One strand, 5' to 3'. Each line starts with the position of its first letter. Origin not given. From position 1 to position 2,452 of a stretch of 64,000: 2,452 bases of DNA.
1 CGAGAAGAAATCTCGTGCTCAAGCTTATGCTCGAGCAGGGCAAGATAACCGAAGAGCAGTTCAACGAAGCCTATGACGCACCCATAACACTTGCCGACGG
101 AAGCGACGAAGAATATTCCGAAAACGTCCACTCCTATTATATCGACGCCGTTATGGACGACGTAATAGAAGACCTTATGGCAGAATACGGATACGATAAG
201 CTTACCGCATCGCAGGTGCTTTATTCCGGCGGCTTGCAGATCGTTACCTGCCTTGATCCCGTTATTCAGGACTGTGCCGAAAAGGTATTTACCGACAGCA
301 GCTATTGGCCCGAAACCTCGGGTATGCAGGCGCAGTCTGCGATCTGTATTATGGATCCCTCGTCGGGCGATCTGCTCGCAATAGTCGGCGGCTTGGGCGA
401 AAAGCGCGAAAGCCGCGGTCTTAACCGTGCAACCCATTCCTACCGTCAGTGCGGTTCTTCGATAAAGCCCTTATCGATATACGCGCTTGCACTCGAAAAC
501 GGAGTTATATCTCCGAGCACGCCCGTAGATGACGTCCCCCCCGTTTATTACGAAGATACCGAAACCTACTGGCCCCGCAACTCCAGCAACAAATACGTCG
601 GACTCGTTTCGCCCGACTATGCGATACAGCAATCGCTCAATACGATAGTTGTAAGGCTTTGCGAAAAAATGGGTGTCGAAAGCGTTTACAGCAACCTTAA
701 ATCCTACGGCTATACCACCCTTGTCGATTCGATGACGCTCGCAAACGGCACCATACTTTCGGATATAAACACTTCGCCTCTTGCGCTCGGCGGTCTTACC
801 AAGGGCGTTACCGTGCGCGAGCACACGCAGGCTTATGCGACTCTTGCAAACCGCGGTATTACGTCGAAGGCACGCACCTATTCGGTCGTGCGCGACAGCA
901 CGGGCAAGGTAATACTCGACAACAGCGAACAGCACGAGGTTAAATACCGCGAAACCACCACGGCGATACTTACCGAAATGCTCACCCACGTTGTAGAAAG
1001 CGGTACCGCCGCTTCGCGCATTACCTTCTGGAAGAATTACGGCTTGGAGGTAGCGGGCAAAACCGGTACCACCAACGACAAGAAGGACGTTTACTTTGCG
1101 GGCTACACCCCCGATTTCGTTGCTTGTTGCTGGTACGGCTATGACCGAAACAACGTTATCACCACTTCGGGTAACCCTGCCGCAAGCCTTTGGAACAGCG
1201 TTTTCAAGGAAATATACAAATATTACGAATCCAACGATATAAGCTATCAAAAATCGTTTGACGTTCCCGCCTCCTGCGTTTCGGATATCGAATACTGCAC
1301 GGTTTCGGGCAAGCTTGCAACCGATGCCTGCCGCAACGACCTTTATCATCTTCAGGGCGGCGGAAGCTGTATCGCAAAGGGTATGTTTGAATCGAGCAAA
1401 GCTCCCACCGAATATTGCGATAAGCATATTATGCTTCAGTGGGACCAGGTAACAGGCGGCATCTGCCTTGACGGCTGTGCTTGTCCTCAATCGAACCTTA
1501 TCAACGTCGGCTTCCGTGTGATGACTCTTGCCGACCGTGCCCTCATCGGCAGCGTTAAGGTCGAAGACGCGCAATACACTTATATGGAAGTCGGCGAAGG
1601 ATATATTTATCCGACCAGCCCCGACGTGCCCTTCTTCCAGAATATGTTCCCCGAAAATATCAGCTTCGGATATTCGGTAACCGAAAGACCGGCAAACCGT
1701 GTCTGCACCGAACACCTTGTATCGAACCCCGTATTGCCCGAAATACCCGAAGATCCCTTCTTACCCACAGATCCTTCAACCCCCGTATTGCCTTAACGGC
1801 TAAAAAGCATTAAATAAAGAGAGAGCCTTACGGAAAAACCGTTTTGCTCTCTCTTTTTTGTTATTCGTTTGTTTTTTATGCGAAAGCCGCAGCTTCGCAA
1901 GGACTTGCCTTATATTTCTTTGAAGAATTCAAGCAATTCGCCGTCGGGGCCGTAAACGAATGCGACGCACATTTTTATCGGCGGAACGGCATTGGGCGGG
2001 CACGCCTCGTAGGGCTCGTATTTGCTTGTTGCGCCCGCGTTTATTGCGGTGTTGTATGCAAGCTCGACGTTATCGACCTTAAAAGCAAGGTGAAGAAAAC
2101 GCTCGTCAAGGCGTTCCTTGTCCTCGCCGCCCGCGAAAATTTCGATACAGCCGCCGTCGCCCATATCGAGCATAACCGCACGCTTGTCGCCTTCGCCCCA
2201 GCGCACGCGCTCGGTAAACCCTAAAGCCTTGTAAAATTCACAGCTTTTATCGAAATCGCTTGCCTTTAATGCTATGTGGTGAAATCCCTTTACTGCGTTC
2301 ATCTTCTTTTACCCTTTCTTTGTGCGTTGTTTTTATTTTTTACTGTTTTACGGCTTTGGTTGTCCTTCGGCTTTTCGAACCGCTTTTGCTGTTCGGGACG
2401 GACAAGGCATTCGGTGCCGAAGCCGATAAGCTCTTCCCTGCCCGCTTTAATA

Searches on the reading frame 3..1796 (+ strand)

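Call 83: search_protein_families(library=pfam, proteins=[window:3-1796:+], max_evalue=0.00001)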
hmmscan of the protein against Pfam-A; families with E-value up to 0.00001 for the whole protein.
window:3-1796:+ (597 aa): 1 family
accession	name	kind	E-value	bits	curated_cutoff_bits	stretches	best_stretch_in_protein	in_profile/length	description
PF00905.27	Transpeptidase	-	3.1e-27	96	22.1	1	114-370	3-266/299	Penicillin binding protein transpeptidase domain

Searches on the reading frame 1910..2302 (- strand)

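Call 83: search_protein_families(library=pfam, proteins=[window:1910-2302:-], max_evalue=0.00001)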
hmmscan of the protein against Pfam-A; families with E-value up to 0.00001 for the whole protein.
window:1910-2302:- (130 aa): 1 family
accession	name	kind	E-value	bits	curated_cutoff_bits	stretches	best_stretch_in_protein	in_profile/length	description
PF00903.31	Glyoxalase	-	5.4e-11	43.4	20.6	1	6-126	1-121/121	Glyoxalase/Bleomycin resistance protein/Dioxygenase superfamily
